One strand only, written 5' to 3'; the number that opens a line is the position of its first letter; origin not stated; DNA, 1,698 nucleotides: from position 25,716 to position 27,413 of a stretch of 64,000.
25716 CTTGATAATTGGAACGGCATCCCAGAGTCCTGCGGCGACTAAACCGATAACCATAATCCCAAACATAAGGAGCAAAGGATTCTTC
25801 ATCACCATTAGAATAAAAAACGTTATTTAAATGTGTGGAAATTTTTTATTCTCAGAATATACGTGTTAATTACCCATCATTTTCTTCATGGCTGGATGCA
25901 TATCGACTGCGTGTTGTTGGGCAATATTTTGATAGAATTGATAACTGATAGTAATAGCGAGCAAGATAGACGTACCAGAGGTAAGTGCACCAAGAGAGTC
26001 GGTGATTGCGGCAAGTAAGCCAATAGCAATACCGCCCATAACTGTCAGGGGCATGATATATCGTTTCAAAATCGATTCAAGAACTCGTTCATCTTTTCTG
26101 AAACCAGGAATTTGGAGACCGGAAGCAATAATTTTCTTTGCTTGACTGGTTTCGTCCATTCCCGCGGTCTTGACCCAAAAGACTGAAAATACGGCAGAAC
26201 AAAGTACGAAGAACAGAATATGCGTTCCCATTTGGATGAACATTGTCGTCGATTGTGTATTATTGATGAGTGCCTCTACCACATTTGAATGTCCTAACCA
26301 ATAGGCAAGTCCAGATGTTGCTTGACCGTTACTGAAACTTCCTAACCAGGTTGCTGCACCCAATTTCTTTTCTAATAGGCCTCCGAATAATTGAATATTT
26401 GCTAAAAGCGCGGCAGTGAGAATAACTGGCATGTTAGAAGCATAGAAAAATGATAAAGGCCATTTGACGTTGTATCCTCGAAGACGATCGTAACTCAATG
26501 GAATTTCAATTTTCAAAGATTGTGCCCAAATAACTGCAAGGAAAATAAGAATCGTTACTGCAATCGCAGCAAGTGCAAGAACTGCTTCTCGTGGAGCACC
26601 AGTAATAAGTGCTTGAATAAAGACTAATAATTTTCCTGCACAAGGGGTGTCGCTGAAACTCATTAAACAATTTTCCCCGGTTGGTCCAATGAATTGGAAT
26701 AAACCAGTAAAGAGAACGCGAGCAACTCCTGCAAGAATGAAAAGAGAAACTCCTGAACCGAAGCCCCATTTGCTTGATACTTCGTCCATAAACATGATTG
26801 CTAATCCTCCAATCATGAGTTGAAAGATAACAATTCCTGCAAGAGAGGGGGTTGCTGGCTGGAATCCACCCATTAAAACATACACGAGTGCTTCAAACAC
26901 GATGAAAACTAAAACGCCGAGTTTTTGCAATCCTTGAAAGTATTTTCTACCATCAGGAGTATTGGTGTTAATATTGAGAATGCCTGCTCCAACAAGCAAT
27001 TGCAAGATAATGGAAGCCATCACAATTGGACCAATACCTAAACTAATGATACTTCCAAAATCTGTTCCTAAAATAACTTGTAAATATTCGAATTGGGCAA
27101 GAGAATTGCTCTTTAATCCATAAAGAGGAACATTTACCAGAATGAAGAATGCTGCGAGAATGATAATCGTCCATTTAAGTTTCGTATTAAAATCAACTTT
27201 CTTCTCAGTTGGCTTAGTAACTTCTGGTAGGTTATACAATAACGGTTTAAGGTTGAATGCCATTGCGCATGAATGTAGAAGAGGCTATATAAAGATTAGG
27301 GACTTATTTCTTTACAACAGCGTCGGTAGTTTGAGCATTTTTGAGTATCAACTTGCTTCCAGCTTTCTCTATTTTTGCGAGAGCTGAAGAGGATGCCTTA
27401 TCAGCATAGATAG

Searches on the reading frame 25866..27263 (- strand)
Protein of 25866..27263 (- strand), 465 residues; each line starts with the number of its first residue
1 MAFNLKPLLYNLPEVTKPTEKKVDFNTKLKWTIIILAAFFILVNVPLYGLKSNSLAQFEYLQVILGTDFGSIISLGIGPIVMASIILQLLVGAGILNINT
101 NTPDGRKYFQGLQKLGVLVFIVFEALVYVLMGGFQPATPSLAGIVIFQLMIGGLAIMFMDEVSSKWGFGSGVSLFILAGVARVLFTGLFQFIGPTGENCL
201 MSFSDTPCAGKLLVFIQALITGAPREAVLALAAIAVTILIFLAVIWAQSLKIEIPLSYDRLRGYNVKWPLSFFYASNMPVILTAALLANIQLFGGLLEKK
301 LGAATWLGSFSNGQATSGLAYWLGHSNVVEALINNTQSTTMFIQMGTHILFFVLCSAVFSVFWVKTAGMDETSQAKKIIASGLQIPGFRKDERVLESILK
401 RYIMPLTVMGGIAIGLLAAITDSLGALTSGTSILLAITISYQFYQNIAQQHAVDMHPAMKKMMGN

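Call 75: find_encoding_contigs(protein=window:25866-27263:-, flank=10000, max_places=1)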
Protein window:25866-27263:- (465 aa): 5 contigs read that carry it; 1 place shown.
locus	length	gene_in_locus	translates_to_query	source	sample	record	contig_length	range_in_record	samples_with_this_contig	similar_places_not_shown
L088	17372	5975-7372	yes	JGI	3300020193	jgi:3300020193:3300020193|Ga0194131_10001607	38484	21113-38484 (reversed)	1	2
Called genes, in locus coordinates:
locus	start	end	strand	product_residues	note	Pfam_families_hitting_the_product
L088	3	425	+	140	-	?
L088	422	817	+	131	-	PF16906:Ribosomal_L26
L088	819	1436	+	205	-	PF01479:S4 (faint), PF00900:Ribosomal_S4e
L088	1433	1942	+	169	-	PF00281:Ribosomal_L5, PF00673:Ribosomal_L5_C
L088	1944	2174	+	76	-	PF00253:Ribosomal_S14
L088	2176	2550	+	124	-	PF00410:Ribosomal_S8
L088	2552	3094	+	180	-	PF00347:Ribosomal_L6 (weak)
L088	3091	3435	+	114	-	PF01655:Ribosomal_L32e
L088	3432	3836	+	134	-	PF01280:Ribosomal_L19e, PF25476:Ribosomal_L19e_C (faint)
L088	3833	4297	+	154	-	PF17144:Ribosomal_L5e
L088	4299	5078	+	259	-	PF00333:Ribosomal_S5, PF03719:Ribosomal_S5_C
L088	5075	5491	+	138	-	PF00327:Ribosomal_L30 (faint)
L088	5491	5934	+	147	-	PF00828:Ribosomal_L27A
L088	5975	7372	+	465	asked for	PF00344:SecY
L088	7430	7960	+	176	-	PF01956:EMC3_TMCO1 (weak)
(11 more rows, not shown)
